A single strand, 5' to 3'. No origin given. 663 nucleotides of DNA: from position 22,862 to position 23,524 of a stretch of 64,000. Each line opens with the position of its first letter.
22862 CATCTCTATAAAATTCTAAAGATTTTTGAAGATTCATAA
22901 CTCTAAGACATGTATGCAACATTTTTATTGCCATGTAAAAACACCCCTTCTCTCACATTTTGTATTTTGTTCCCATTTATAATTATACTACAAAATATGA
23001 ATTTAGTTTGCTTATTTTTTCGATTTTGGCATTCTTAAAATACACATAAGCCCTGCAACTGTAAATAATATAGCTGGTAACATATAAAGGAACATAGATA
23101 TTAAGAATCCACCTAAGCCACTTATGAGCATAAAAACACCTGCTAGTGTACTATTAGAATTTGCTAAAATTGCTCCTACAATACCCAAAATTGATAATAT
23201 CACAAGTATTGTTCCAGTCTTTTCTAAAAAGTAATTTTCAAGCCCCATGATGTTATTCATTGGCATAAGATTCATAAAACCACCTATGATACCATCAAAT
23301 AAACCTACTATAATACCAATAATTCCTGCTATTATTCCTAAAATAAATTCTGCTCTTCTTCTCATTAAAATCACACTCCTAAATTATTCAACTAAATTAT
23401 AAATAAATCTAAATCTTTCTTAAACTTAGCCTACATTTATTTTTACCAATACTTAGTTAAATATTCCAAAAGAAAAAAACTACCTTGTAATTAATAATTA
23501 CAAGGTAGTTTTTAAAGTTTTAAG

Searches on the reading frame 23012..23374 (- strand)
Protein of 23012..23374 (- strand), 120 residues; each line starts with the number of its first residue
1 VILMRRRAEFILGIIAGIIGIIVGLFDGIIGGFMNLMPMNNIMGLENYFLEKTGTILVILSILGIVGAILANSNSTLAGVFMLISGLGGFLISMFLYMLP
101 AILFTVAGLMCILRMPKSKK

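Call 34: search_protein_families(library=pfam, proteins=[window:23012-23374:-], max_evalue=0.01)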
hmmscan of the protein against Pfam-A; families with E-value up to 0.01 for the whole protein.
window:23012-23374:- (120 aa): 1 family
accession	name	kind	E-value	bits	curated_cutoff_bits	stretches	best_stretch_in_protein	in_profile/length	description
PF13273.12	DUF4064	-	1.9e-10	41.3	32.1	1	6-90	2-100/102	Protein of unknown function (DUF4064)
